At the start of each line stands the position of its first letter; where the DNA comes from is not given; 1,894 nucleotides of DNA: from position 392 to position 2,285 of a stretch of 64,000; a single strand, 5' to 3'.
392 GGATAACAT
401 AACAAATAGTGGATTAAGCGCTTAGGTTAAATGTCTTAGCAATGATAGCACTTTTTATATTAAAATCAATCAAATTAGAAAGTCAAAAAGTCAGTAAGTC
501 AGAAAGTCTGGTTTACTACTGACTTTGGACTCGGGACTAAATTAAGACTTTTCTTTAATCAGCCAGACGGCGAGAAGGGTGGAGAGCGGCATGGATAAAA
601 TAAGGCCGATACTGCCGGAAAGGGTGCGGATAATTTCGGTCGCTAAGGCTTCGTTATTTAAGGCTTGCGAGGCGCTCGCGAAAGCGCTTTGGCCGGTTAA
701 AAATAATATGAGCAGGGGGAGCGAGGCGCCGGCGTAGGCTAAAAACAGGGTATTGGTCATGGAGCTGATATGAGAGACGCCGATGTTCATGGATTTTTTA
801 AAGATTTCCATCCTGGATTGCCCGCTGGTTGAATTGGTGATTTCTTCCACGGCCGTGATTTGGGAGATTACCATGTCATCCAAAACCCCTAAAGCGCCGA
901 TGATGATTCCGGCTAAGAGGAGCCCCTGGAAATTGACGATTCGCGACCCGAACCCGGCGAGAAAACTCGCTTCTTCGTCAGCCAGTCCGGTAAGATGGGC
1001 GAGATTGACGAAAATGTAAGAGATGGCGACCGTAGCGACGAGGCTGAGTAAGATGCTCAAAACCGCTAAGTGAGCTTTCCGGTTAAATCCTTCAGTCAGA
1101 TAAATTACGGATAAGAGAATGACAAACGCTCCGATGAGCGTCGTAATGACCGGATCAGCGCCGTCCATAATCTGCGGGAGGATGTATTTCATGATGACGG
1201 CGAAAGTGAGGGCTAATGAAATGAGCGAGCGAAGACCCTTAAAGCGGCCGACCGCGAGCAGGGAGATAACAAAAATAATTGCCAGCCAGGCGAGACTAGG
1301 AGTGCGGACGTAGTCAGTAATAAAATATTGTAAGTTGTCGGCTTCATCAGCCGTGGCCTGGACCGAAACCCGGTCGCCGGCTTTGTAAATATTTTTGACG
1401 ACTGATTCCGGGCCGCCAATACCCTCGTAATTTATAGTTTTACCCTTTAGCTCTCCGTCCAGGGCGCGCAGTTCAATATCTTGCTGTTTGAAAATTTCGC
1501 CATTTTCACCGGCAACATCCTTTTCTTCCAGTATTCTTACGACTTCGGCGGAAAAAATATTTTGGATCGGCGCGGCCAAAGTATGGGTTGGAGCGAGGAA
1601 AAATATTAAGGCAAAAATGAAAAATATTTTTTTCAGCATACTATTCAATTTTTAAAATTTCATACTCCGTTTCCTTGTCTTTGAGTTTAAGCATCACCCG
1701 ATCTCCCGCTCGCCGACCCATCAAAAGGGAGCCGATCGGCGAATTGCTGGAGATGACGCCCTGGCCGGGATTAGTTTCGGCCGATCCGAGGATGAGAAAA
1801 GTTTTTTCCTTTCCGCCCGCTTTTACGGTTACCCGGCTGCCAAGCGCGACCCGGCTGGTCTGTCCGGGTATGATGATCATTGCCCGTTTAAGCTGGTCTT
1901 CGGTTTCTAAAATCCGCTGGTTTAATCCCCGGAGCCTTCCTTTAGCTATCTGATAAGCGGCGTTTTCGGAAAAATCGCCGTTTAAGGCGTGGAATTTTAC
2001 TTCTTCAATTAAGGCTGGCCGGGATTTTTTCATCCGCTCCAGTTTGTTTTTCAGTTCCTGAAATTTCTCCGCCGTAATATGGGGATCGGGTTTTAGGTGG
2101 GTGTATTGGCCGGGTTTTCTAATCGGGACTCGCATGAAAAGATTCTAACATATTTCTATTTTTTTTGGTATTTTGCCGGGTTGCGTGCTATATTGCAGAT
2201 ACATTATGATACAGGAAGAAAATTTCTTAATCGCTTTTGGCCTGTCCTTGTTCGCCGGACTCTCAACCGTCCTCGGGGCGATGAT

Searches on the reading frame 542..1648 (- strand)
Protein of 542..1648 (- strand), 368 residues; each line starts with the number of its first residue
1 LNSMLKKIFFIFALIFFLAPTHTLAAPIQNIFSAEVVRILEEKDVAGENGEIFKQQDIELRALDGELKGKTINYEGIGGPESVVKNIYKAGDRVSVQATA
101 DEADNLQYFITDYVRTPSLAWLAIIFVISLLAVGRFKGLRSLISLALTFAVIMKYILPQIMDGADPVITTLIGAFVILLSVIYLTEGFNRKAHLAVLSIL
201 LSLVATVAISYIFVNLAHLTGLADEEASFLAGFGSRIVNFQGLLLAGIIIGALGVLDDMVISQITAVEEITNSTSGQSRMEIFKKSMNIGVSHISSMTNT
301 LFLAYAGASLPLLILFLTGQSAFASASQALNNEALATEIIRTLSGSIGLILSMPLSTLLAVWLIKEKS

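Call 19: search_protein_families(library=pfam, proteins=[window:542-1648:-])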
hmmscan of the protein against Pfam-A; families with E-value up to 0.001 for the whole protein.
window:542-1648:- (368 aa): 1 family
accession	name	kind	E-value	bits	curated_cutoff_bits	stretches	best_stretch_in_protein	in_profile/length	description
PF07907.16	YibE_F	-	2.1e-66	224.4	27.2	1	120-362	2-241/241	YibE/F-like protein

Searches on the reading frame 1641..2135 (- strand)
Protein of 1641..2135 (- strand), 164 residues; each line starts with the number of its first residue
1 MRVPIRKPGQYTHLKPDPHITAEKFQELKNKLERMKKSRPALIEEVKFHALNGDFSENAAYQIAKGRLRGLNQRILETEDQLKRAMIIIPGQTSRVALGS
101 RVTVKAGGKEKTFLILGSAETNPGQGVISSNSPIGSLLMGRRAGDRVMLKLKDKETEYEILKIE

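Call 89: find_encoding_contigs(protein=window:1641-2135:-, flank=10000, max_places=2)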
Protein window:1641-2135:- (164 aa): no gene with exactly this product is on record in the collection.
